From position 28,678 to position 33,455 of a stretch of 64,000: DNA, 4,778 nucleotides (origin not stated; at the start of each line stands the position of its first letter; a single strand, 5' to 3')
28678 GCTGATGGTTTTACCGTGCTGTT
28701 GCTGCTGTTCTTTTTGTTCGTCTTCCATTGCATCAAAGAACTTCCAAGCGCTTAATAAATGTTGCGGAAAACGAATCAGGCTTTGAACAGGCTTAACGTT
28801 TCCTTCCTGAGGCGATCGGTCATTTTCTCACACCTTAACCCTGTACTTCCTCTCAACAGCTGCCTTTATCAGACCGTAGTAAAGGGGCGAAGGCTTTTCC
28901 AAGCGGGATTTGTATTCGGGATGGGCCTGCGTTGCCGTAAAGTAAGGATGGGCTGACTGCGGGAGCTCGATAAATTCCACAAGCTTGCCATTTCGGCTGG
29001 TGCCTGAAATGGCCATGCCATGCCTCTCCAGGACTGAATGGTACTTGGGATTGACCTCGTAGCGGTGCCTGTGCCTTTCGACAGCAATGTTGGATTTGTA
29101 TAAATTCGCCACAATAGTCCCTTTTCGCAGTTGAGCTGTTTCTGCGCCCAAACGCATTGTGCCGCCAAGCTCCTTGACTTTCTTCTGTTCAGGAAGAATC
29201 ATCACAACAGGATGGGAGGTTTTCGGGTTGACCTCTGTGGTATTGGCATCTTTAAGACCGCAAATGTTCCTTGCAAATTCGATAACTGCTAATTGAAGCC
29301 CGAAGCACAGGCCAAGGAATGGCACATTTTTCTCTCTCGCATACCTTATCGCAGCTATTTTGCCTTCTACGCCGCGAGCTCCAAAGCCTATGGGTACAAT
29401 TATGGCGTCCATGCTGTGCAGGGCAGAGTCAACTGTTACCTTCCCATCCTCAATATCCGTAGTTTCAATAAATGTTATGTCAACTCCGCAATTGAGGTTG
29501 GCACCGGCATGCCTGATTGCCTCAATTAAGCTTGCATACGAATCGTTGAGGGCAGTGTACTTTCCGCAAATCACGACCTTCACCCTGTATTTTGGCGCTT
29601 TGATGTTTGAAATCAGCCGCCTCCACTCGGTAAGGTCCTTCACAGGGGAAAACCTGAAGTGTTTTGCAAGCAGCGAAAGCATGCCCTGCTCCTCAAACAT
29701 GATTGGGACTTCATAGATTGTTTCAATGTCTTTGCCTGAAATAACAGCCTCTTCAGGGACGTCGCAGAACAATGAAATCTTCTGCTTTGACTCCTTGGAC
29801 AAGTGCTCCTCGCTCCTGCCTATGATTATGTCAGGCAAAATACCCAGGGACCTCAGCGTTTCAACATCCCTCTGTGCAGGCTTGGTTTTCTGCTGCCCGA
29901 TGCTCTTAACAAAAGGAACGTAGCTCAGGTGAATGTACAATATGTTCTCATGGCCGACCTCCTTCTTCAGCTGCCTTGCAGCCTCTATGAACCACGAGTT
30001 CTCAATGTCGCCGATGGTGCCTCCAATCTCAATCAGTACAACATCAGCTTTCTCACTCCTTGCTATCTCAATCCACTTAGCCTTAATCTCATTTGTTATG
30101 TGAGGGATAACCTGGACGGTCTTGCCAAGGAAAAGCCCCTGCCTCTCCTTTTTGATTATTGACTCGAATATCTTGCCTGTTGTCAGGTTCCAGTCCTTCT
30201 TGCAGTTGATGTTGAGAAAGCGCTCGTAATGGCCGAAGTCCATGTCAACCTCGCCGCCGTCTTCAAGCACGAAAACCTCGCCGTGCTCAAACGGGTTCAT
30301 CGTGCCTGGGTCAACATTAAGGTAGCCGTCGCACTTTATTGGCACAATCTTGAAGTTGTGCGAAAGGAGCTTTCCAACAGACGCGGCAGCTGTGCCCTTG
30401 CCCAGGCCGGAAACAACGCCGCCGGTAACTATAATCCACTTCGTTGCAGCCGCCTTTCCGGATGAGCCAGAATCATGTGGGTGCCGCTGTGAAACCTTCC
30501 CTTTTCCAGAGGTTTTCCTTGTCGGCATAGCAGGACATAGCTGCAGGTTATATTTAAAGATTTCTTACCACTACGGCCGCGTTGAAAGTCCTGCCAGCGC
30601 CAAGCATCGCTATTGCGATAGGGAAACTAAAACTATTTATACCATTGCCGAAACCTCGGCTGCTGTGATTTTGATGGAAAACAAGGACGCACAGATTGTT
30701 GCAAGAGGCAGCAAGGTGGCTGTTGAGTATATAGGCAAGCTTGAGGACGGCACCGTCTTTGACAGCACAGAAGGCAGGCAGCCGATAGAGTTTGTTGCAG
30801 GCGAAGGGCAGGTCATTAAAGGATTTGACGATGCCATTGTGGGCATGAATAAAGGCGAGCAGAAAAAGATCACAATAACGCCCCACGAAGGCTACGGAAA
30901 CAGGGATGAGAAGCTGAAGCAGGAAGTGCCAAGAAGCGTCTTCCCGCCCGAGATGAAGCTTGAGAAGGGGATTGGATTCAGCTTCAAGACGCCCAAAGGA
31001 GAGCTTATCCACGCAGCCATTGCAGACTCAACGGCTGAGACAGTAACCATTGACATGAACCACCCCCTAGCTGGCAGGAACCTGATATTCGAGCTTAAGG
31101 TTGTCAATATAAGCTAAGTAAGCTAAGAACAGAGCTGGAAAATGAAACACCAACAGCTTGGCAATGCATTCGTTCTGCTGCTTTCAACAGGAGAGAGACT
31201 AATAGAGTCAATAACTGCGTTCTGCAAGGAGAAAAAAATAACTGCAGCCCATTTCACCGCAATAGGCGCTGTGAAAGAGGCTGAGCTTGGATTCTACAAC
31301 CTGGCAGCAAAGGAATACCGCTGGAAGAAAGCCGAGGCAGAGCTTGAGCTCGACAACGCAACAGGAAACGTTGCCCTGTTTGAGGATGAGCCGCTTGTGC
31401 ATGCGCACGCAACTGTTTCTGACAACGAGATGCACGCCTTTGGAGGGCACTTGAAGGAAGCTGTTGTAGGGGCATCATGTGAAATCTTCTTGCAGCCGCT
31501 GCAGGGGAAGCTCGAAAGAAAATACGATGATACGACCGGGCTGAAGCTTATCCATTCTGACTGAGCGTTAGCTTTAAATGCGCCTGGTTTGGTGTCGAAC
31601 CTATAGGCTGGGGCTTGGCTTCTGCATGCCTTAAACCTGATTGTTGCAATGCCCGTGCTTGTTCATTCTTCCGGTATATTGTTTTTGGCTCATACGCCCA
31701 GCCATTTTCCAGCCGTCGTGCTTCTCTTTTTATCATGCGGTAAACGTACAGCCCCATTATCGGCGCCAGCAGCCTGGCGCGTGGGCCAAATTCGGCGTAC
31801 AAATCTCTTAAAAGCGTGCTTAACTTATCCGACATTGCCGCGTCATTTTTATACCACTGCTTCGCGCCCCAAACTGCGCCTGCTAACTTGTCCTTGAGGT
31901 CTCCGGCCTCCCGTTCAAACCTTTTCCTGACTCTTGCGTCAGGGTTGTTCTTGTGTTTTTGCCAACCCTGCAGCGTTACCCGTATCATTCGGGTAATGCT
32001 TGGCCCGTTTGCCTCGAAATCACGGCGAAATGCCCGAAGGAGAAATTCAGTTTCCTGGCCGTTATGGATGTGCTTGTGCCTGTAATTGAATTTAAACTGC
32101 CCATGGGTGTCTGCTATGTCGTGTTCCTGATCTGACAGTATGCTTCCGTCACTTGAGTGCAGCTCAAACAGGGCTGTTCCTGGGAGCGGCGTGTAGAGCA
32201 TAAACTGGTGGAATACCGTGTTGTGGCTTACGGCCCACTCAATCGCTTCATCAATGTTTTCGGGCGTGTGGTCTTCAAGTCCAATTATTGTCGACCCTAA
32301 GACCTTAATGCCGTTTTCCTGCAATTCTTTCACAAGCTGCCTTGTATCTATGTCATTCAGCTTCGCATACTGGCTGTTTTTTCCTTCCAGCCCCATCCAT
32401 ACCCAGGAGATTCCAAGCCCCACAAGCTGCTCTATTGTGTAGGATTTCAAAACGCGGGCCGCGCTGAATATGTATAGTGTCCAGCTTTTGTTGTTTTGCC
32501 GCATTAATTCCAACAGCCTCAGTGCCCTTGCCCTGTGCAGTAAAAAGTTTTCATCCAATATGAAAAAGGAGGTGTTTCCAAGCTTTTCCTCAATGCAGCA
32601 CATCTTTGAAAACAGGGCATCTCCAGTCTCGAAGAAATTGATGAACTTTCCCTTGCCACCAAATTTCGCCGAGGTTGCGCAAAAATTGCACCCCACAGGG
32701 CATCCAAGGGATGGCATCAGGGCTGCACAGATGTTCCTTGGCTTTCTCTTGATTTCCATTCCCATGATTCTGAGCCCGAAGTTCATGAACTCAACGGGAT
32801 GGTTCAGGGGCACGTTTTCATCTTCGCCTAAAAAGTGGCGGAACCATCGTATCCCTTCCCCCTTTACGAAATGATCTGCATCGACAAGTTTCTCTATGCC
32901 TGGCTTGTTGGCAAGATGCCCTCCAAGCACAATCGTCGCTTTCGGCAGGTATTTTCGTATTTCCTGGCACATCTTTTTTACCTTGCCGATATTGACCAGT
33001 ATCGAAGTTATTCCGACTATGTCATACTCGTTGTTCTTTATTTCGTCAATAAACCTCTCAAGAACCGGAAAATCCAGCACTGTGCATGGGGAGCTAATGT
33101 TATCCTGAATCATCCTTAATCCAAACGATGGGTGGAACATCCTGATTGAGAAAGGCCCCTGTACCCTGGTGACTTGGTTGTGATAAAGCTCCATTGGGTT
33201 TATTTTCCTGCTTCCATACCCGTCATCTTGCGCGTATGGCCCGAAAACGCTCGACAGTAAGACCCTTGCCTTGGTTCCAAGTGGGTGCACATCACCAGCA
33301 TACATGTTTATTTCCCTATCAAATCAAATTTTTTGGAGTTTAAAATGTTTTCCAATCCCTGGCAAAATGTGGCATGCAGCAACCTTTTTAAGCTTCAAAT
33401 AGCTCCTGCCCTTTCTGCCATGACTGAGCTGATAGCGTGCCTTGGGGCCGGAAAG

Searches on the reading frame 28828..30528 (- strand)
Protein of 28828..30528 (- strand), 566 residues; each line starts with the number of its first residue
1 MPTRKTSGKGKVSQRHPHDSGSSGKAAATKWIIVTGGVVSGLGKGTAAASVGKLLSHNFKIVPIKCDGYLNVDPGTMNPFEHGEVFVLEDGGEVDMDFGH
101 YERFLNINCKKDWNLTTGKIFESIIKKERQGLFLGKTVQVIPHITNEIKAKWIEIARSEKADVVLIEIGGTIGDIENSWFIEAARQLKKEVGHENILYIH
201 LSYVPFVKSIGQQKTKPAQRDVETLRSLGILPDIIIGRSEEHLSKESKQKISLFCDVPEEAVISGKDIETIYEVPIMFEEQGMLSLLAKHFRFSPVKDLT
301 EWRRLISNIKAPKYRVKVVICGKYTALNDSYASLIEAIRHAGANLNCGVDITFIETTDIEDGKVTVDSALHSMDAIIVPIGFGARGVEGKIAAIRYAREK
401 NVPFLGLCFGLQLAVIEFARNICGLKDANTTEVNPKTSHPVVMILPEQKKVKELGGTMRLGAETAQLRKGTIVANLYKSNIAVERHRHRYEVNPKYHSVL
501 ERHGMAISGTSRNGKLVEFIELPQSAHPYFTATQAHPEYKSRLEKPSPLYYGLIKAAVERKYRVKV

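Call 54: search_protein_families(library=pfam, proteins=[window:28828-30528:-], max_evalue=0.001)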
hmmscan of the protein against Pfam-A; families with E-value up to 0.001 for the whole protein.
window:28828-30528:- (566 aa): 2 families
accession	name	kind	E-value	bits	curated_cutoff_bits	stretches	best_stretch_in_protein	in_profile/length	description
PF06418.20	CTP_synth_N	-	1.8e-112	375.5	26.1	1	30-292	1-264/265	CTP synthase N-terminus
PF00117.34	GATase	-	3.6e-32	112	22.8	1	327-555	2-189/190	Glutamine amidotransferase class-I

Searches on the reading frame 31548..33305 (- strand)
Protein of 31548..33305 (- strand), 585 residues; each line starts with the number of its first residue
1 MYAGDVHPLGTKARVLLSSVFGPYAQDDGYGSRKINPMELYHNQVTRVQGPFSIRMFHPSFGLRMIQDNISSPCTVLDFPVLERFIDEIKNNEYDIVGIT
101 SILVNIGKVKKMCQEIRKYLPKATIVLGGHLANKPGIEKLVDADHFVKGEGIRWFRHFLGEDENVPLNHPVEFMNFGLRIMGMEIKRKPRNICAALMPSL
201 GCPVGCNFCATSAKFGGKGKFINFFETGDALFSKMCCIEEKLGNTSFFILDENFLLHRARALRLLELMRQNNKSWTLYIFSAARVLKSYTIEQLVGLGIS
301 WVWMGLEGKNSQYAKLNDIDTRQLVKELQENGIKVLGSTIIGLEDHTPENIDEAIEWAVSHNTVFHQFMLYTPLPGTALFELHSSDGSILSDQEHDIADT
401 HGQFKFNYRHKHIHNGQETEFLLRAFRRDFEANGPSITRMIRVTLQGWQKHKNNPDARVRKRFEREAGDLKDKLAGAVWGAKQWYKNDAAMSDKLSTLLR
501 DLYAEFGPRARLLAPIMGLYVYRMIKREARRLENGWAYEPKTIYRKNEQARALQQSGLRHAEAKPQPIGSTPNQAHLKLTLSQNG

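Call 54: search_protein_families(library=pfam, proteins=[window:31548-33305:-], max_evalue=0.001)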
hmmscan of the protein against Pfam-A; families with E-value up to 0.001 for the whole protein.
window:31548-33305:- (585 aa): 2 families
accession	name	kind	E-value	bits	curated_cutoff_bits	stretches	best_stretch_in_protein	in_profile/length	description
PF02310.24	B12-binding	-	1.3e-09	38.4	32.1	1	58-151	12-113/121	B12 binding domain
PF04055.27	Radical_SAM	-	4.8e-07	30.5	29.5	1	198-358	3-166/166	Radical SAM superfamily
